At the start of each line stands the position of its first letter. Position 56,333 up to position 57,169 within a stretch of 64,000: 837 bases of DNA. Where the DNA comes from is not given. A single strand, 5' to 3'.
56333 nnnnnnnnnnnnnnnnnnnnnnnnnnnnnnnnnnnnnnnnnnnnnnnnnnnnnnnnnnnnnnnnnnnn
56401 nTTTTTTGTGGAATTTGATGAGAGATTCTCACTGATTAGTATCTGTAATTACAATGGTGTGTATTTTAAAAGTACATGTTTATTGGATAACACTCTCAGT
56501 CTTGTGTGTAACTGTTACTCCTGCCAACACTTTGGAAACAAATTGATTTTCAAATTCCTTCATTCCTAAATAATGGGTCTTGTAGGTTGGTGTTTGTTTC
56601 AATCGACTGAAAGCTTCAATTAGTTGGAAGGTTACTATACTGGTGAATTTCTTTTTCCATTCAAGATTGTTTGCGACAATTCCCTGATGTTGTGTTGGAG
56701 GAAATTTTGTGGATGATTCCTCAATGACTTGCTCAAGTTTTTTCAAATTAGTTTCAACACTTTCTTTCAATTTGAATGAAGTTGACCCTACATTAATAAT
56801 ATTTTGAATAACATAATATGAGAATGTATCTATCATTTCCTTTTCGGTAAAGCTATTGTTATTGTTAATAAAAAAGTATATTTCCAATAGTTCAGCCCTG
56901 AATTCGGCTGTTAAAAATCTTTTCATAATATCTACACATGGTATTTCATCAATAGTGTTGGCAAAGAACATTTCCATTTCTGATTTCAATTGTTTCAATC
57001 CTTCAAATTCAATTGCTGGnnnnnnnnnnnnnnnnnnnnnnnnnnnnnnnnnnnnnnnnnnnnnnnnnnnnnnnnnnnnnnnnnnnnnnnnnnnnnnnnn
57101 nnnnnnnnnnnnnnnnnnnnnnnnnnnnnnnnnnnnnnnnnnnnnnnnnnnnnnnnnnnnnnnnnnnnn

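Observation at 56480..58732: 7TM receptor fused to an RGS domain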

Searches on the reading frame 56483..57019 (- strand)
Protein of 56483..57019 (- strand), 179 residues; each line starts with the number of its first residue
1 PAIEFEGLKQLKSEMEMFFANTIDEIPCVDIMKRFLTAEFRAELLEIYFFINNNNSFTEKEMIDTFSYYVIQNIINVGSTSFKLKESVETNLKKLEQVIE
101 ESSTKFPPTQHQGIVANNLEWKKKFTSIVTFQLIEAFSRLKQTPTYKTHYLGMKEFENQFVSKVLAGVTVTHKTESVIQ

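Call 18: search_solved_structures(query=A3, max_evalue=10, show_alignments=3)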
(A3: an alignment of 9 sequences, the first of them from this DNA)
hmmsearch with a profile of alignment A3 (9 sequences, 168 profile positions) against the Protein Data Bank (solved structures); distinct sequences matched with E-value up to 10: 3.
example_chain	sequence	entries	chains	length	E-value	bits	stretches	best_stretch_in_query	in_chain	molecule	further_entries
24yw_T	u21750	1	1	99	0.67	13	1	63-132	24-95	Large ribosomal subunit protein uL23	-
9p0x_K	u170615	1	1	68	1.2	12.2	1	15-41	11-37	Tissue factor pathway inhibitor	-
6bx8_B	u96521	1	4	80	1.9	11.5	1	8-40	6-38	Tissue factor pathway inhibitor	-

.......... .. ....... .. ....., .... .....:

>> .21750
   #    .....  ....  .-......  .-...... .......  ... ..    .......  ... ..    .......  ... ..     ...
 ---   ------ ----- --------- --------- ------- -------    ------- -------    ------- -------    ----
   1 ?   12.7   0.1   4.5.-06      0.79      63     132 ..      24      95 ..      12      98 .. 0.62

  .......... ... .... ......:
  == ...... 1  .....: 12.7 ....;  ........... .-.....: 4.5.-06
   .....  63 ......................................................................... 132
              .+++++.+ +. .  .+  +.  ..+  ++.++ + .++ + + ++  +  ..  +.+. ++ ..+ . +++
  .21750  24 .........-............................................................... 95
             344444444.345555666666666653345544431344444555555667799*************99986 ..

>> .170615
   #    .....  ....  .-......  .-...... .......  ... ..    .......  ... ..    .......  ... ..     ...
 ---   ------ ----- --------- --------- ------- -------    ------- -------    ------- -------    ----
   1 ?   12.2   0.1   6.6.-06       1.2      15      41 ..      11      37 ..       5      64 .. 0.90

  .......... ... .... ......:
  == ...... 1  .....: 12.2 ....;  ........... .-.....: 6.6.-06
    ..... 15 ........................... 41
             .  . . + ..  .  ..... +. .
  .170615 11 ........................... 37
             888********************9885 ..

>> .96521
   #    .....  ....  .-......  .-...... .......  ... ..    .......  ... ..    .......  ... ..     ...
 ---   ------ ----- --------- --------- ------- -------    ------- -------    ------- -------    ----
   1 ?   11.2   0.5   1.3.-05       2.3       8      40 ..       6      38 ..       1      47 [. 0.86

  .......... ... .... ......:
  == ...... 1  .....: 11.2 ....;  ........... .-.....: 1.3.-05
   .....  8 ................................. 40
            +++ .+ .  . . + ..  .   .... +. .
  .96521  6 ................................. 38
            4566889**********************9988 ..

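Call 19: find_homologous_proteins(query=A3, max_evalue=0.01)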
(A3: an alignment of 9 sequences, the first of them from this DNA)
Query A3 (9 sequences) (179 aa, profile of the alignment): 1 proteins with E <= 0.01 among 2740 candidates.
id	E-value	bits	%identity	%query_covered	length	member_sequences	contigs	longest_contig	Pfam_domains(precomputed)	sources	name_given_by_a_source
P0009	2.2e-33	133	30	82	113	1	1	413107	-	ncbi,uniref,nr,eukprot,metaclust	ncbi:predicted protein [Naegleria gruberi]|uniref:Predicted protein n=1 Tax=Naegleria gruberi TaxID=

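Call 26: predict_structure(alignment_id=A3)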
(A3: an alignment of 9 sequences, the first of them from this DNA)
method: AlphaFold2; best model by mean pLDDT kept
length: 179 residues; sequences in the alignment: 9
mean_pLDDT: 70.4   pTM: 0.62
mean pLDDT of the five models: 70.4, 68.8, 68.0, 68.0, 66.3
residues with pLDDT >= 90: 28; 70-90: 80; 50-70: 33; < 50: 38
segments of 3 or more residues with pLDDT < 50: 1-3, 78-88, 103-117, 171-179
pLDDT, mean of each block of 10 residues (from residue 1): 61 89 87 90 91 84 84 65 43 60 39 44 85 90 78 71 64 39
secondary structure, 60 per line:
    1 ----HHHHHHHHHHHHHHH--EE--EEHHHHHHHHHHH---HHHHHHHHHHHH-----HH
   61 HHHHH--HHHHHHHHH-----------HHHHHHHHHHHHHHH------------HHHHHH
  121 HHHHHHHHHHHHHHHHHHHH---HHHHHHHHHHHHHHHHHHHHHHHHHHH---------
elements in order: H5-19 H28-38 H42-53 H59-65 H68-76 H88-102 H115-140 H144-170

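Call 43: fold_search(model_id=the predicted structure, library=pdb)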
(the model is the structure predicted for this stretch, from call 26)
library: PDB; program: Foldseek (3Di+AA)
matches with E <= 10: 100; with E <= 0.001: 0
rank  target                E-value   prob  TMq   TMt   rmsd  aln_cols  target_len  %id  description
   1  2bt2_A                1.6e+00  0.30  0.31  0.38  13.4       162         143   15  Structure of the regulator of G-protein signaling 16 (released 2005-06-03)
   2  2bt2_C                1.8e+00  0.30  0.33  0.40  13.6       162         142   12  Structure of the regulator of G-protein signaling 16 (released 2005-06-03)
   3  6tyi_A                1.8e+00  0.06  0.18  0.16  24.5       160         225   15  ExbB-ExbD complex in MSP1E3D1 nanodisc (released 2019-10-16)
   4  3rv0_D                1.9e+00  0.08  0.19  0.16  14.5       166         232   15  Crystal structure of K. polysporus Dcr1 without the C-terminal dsRBD (released 2011-08-03)
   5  6am3_X                2.2e+00  0.23  0.30  0.38  13.0       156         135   11  Regulator of G protein signaling (RGS) 17 in complex with Ca2+ (released 2019-02-13)
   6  9ny5_D                2.3e+00  0.06  0.20  0.18  23.2       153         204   12  LmuABC_apo (released 2025-12-17)
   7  1zv4                  2.5e+00  0.16  0.28  0.35  13.4       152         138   11  Structure of the Regulator of G-Protein Signaling 17 (RGSZ2) (released 2005-06-28)
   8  5sv1_A                2.5e+00  0.06  0.21  0.18  25.4       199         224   13  Structure of the ExbB/ExbD complex from E. coli at pH 4.5 (released 2016-09-28)
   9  2af0                  2.7e+00  0.20  0.32  0.38  13.3       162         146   15  Structure of the Regulator of G-Protein Signaling Domain of RGS2 (released 2005-08-02)
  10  3c7l_A                2.7e+00  0.18  0.29  0.40  10.2       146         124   12  Molecular architecture of Galphao and the structural basis for RGS16-mediated deactivation (released 2008-05-06)
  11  1fqj_B                2.7e+00  0.13  0.27  0.34  13.6       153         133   14  CRYSTAL STRUCTURE OF THE HETEROTRIMERIC COMPLEX OF THE RGS DOMAIN OF RGS9, THE GAMMA SUBUNIT OF PHOSPHODIESTERASE AND  (released 2001-02-28)
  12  9uxh_F                2.7e+00  0.02  0.13  0.05  24.6       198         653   12  type II Lamassu, LmuACB with DNA (released 2026-03-25)
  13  3jcg_A                3.1e+00  0.08  0.20  0.13  18.4       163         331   13  Cryo-EM structure of the magnesium channel CorA in the magnesium-free, asymmetric open state I (released 2016-02-17)
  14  1fqj_E                3.3e+00  0.14  0.29  0.36  13.5       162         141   11  CRYSTAL STRUCTURE OF THE HETEROTRIMERIC COMPLEX OF THE RGS DOMAIN OF RGS9, THE GAMMA SUBUNIT OF PHOSPHODIESTERASE AND  (released 2001-02-28)
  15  2bt2_E                3.3e+00  0.14  0.26  0.32  14.0       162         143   11  Structure of the regulator of G-protein signaling 16 (released 2005-06-03)
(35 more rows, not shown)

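Call 70: search_protein_families(library=pfam, alignment_id=A3, max_evalue=10)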
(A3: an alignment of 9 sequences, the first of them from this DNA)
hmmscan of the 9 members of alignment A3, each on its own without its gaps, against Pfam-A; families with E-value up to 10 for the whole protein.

A. member 1, seq(179 aa): 0 families

B. families by the number of members that match (of 9 scanned): 4 families
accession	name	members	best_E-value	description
PF18480.7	DUF5615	1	0.027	Domain of unknown function (DUF5615)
PF15149.11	CATSPERB_C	1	0.044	CATSPERB, C-terminal domain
PF12652.12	CotJB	1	0.11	CotJB protein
PF16487.10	ArgoMid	1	0.15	Mid domain of argonaute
